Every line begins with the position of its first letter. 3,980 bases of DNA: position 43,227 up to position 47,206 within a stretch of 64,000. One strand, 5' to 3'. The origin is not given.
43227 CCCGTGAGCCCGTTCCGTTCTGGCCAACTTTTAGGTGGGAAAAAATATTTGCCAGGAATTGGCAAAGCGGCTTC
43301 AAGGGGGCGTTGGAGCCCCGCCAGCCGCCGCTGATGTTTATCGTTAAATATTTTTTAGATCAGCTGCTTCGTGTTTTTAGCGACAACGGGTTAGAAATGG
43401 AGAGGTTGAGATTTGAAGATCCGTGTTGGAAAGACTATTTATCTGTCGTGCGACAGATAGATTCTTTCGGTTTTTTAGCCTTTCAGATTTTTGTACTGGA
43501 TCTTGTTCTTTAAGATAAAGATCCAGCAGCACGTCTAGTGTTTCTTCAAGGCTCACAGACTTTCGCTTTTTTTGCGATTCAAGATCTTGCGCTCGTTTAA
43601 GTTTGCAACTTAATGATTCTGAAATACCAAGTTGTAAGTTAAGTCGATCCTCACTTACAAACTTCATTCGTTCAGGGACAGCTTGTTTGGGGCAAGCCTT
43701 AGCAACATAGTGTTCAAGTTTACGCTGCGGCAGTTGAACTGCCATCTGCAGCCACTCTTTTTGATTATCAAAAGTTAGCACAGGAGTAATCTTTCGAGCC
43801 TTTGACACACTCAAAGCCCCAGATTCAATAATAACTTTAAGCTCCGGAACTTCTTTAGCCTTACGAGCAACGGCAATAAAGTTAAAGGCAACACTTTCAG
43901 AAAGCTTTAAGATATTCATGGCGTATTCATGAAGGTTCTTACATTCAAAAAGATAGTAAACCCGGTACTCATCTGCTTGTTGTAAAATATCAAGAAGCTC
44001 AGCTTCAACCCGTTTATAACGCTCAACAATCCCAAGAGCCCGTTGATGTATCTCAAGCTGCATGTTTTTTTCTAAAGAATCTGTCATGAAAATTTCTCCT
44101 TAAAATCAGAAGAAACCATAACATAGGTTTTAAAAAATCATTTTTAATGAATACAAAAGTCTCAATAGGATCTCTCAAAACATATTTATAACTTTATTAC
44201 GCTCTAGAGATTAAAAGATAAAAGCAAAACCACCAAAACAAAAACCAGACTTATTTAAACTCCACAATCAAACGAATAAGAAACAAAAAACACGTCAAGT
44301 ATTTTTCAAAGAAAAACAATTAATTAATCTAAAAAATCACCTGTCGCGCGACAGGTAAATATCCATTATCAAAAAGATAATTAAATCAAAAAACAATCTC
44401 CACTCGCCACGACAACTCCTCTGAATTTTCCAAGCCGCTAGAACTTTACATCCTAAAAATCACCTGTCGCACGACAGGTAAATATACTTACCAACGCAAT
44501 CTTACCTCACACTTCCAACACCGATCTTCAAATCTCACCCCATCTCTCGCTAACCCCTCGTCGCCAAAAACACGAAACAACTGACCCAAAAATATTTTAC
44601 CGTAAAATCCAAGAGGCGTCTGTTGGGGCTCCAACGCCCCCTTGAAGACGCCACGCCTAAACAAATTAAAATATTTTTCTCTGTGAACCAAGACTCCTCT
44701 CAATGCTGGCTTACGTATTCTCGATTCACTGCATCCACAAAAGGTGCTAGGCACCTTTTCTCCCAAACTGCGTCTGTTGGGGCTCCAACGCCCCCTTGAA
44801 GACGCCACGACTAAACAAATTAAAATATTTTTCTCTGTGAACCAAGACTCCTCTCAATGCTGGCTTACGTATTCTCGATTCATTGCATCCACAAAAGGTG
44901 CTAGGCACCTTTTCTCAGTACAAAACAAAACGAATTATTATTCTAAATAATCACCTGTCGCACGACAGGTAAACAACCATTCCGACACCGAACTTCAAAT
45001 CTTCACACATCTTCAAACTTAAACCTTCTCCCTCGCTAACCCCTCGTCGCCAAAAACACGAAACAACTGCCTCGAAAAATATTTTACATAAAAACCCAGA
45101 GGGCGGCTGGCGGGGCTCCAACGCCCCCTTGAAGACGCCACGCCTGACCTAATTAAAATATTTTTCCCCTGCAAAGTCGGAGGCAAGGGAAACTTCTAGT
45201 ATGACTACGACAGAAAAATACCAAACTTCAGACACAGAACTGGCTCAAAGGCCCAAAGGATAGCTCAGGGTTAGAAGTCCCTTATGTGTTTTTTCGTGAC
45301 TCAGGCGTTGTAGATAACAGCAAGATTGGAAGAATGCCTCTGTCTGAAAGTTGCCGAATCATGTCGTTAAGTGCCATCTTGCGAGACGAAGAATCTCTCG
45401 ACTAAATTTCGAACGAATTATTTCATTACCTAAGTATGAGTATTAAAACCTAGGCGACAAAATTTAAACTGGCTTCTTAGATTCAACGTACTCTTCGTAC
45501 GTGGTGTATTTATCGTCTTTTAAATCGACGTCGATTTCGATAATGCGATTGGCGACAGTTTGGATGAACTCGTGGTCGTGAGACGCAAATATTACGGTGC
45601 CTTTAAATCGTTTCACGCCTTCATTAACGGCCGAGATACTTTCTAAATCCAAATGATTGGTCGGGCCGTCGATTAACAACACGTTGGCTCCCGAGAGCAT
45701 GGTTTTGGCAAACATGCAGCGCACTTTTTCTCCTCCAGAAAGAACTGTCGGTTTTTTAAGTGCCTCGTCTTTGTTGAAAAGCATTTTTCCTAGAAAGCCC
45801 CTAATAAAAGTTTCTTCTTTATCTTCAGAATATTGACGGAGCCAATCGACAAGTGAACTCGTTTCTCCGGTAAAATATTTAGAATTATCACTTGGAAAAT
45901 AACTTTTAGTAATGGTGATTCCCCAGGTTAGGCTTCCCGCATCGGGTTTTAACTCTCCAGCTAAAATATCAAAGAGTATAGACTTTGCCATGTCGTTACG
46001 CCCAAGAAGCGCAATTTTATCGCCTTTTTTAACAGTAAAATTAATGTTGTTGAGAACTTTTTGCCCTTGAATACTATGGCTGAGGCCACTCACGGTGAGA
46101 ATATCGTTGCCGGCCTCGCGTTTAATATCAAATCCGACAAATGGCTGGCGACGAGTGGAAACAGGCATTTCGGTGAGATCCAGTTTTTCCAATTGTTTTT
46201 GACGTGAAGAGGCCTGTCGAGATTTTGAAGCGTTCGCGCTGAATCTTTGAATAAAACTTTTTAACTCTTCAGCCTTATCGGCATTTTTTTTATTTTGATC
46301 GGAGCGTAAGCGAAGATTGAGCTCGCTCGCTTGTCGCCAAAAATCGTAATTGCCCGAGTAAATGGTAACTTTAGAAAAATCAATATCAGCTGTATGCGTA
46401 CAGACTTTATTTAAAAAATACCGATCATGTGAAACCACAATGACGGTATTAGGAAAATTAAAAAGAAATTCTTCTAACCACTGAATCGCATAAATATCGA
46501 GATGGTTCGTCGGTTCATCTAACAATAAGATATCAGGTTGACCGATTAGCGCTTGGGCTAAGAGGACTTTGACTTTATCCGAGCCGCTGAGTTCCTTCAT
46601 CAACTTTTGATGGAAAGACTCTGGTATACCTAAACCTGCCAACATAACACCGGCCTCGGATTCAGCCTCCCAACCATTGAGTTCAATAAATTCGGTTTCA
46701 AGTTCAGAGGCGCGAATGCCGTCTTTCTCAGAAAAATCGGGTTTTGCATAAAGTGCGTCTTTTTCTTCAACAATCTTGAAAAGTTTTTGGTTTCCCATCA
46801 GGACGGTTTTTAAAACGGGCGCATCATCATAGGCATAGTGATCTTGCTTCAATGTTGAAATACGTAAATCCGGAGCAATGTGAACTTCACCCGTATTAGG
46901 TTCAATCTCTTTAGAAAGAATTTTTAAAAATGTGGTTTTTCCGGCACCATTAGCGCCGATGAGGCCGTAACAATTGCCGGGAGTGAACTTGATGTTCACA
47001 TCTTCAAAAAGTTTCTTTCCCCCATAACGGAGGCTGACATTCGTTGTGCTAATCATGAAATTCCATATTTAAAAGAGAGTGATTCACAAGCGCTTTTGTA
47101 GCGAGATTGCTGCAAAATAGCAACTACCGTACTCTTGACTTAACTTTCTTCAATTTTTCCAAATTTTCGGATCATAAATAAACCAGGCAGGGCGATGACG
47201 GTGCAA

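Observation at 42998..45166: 2.2-kb non-coding mosaic of structured repeats bracketing an HNH-family gene remnant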

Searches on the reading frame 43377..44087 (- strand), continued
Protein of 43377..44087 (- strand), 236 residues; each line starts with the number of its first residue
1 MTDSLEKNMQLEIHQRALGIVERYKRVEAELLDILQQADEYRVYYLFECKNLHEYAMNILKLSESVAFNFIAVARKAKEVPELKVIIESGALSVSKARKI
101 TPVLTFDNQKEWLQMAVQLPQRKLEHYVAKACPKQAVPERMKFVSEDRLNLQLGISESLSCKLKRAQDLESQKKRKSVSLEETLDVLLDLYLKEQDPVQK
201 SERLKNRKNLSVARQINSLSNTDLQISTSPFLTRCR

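Call 92: search_protein_families(library=phrogs, proteins=[P0001, P0012, P0038], max_evalue=0.01)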
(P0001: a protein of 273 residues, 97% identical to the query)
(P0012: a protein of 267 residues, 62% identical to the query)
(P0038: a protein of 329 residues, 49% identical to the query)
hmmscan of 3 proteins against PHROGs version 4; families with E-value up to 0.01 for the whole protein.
P0001 (273 aa): 14 families
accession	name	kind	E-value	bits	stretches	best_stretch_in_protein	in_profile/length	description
phrog_7370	-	DNA, RNA and nucleotide metabolism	3.7e-08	34.4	1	211-273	31-86/115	HNH endonuclease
phrog_333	-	DNA, RNA and nucleotide metabolism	1.2e-07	33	1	202-268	15-76/138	HNH endonuclease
phrog_15103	-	unknown function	5.5e-07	30.3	1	163-272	148-256/280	-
phrog_144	-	DNA, RNA and nucleotide metabolism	7.5e-07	30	1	200-272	63-134/175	HNH endonuclease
phrog_6050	-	DNA, RNA and nucleotide metabolism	8.3e-07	29.1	1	190-267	280-354/402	HNH endonuclease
phrog_589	-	DNA, RNA and nucleotide metabolism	1.2e-06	29.5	1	193-268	63-136/179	HNH endonuclease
phrog_740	-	DNA, RNA and nucleotide metabolism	6.1e-06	26.4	1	200-273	17-87/332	HNH endonuclease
phrog_1271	-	DNA, RNA and nucleotide metabolism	8.3e-06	26.4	1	181-272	247-317/361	HNH endonuclease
phrog_119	-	DNA, RNA and nucleotide metabolism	9.5e-05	22.4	1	196-272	178-256/443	HNH endonuclease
phrog_22514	-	DNA, RNA and nucleotide metabolism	0.00037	21.7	1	215-272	59-110/187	HNH endonuclease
phrog_16726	-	DNA, RNA and nucleotide metabolism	0.00083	20.2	1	209-264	81-134/308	HNH endonuclease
phrog_2214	-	DNA, RNA and nucleotide metabolism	0.0015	18.8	1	173-264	147-230/429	HNH endonuclease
phrog_655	-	DNA, RNA and nucleotide metabolism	0.0017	19.3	1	242-267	51-76/343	homing endonuclease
phrog_5956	-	DNA, RNA and nucleotide metabolism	0.0064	17.2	0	200-271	38-108/138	HNH endonuclease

P0012 (267 aa): 15 families
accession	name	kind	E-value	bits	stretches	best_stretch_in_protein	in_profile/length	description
phrog_15103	-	unknown function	5.4e-08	33.6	1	154-266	145-256/280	-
phrog_7370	-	DNA, RNA and nucleotide metabolism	2e-07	32.1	1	206-267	32-86/115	HNH endonuclease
phrog_333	-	DNA, RNA and nucleotide metabolism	3.4e-07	31.5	1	204-262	23-76/138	HNH endonuclease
phrog_6050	-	DNA, RNA and nucleotide metabolism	8.7e-07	29.1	1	177-259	273-352/402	HNH endonuclease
phrog_589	-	DNA, RNA and nucleotide metabolism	1.8e-06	28.8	1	106-262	27-136/179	HNH endonuclease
phrog_144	-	DNA, RNA and nucleotide metabolism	6.8e-06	26.8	1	195-265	64-133/175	HNH endonuclease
phrog_119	-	DNA, RNA and nucleotide metabolism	1.4e-05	25.1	1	151-266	141-256/443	HNH endonuclease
phrog_740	-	DNA, RNA and nucleotide metabolism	7.5e-05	22.9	1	205-267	28-87/332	HNH endonuclease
phrog_1271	-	DNA, RNA and nucleotide metabolism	9.4e-05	22.9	1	200-266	250-317/361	HNH endonuclease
phrog_5956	-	DNA, RNA and nucleotide metabolism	0.00022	21.9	1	202-265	46-108/138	HNH endonuclease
phrog_16726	-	DNA, RNA and nucleotide metabolism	0.00044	21.1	1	202-258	80-134/308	HNH endonuclease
phrog_2214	-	DNA, RNA and nucleotide metabolism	0.0012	19.1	1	223-258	194-230/429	HNH endonuclease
phrog_8660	-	DNA, RNA and nucleotide metabolism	0.0013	19.9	1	155-257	78-169/196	HNH endonuclease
phrog_22514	-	DNA, RNA and nucleotide metabolism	0.003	18.7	1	228-266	72-110/187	HNH endonuclease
phrog_2118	-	DNA, RNA and nucleotide metabolism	0.0034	18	0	237-258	194-215/301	HNH endonuclease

P0038 (329 aa): 15 families
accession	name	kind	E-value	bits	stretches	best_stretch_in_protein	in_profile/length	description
phrog_7785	-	DNA, RNA and nucleotide metabolism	6.4e-07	30.5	1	261-326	53-110/147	HNH endonuclease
phrog_589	-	DNA, RNA and nucleotide metabolism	9.8e-07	29.7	1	265-327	78-138/179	HNH endonuclease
phrog_6050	-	DNA, RNA and nucleotide metabolism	1.9e-06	28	1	265-325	298-355/402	HNH endonuclease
phrog_7370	-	DNA, RNA and nucleotide metabolism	4.4e-06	27.8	1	261-328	24-84/115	HNH endonuclease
phrog_5956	-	DNA, RNA and nucleotide metabolism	6.7e-06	26.8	1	255-328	34-108/138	HNH endonuclease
phrog_1271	-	DNA, RNA and nucleotide metabolism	1.4e-05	25.7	1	275-328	263-316/361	HNH endonuclease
phrog_333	-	DNA, RNA and nucleotide metabolism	4.4e-05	24.7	1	266-326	21-77/138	HNH endonuclease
phrog_119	-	DNA, RNA and nucleotide metabolism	0.0013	18.6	1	268-328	193-255/443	HNH endonuclease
phrog_144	-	DNA, RNA and nucleotide metabolism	0.0015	19.2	1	269-328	75-133/175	HNH endonuclease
phrog_16986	-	unknown function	0.0022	18.6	1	260-321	2-59/248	-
phrog_8048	-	DNA, RNA and nucleotide metabolism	0.0027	17.9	1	257-328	154-226/273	HNH endonuclease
phrog_22283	-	unknown function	0.0031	18.5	1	293-321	34-62/135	-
phrog_15103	-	unknown function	0.0036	17.8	1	270-328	195-255/280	-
phrog_8660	-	DNA, RNA and nucleotide metabolism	0.0047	18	0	265-321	111-170/196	HNH endonuclease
phrog_740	-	DNA, RNA and nucleotide metabolism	0.0055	16.7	1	265-327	25-84/332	HNH endonuclease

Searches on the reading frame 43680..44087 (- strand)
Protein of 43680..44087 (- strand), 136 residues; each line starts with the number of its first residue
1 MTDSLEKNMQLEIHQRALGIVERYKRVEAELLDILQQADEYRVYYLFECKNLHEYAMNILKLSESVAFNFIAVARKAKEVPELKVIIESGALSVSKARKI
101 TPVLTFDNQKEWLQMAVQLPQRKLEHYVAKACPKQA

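Call 93: search_solved_structures(query=window:43680-44087:-, max_evalue=10, show_alignments=3)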
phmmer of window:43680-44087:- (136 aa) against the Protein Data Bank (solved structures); distinct sequences matched with E-value up to 10: 1.
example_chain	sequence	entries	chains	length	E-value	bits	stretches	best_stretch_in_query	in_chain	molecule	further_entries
7zge_A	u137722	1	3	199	0.11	15.6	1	82-114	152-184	BrxA, BREX phage defence protein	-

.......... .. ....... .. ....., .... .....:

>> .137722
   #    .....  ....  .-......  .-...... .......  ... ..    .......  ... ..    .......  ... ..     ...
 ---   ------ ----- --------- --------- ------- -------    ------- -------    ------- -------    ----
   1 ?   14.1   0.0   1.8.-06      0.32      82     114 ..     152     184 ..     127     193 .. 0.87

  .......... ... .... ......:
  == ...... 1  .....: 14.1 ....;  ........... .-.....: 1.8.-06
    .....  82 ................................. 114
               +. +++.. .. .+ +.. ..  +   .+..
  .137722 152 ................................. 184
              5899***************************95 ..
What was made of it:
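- Closest known: ParB-parS and Noc-NBS. Different: No sequence-level match to ParB was found (call 93).
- Tried and rejected: (9) Sequence-level ParB homology: none (call 93).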

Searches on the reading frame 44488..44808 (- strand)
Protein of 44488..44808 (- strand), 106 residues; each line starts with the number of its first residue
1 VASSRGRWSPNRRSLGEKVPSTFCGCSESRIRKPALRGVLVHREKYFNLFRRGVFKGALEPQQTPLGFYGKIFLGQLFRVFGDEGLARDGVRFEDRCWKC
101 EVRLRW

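Call 9: search_protein_families(library=pfam, proteins=[window:44488-44808:-], max_evalue=0.1)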
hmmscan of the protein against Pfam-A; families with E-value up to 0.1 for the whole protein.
window:44488-44808:- (106 aa): 0 families

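Call 54: find_homologous_proteins(query=window:44488-44808:-, max_evalue=0.01)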
Query window:44488-44808:-: 4 candidates shared short words with the query, none scored E <= 0.01.
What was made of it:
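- Tried and rejected: (5) A unit-derived ORF as a handle on other copies: no protein homologues (call 54).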

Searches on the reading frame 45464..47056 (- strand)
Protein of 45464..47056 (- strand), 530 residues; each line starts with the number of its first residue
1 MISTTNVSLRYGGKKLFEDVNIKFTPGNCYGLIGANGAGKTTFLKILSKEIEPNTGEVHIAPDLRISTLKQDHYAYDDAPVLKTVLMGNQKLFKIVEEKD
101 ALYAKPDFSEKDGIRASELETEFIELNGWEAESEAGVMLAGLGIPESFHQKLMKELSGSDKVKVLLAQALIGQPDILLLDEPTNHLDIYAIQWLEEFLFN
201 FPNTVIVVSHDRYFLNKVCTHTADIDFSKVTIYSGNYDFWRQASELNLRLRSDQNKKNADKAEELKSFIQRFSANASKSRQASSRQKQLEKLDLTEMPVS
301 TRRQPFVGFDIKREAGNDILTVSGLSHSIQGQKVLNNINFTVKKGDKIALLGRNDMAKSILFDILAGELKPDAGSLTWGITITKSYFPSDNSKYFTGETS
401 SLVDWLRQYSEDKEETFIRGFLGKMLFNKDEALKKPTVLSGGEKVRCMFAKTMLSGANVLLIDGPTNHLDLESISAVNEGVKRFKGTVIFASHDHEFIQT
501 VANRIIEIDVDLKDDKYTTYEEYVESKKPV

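Call 9: search_protein_families(library=pfam, proteins=[window:45464-47056:-], max_evalue=0.1)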
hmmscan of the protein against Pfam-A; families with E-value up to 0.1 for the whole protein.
window:45464-47056:- (530 aa): 13 families
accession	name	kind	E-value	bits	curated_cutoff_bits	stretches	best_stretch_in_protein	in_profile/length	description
PF00005.33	ABC_tran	-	1.3e-42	146.1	25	2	18-184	2-137/137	ABC transporter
PF12848.13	ABC_tran_Xtn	-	1.2e-20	73.8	25.9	1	224-301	2-77/85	ABC transporter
PF13304.12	AAA_21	-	2.3e-12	48.1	27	2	30-48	2-26/304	AAA domain, putative AbiEii toxin, Type IV TA system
PF02463.25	SMC_N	-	3.2e-06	27.2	40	1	277-507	135-210/220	RecF/RecN/SMC N terminal domain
PF13476.12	AAA_23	-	0.004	18.3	27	1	15-47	8-39/201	AAA domain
PF13555.12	AAA_29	-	0.006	16.8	27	0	17-44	12-39/61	P-loop containing region of AAA domain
PF07693.20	KAP_NTPase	-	0.0063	16.2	20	1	25-62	18-55/293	KAP family P-loop domain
PF06414.18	Zeta_toxin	-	0.0068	16.3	22.3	1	34-63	23-52/199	Zeta toxin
PF13175.12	AAA_15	-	0.012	15.7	32.1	1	15-48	12-44/374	AAA ATPase domain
PF00004.35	AAA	-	0.025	15.4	21.2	0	32-55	3-26/131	ATPase family associated with various cellular activities (AAA)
PF02367.23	TsaE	-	0.057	13.8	26.6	0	20-52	14-46/128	Threonylcarbamoyl adenosine biosynthesis protein TsaE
PF13079.11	DUF3916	-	0.061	13.5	22.3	0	150-242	29-117/151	Protein of unknown function (DUF3916)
PF13238.12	AAA_18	-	0.074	14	29.4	0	32-60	3-33/128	AAA domain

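Call 15: find_encoding_contigs(protein=window:45464-47056:-, flank=10000, max_places=8)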
Protein window:45464-47056:- (530 aa): no gene with exactly this product is on record in the collection.
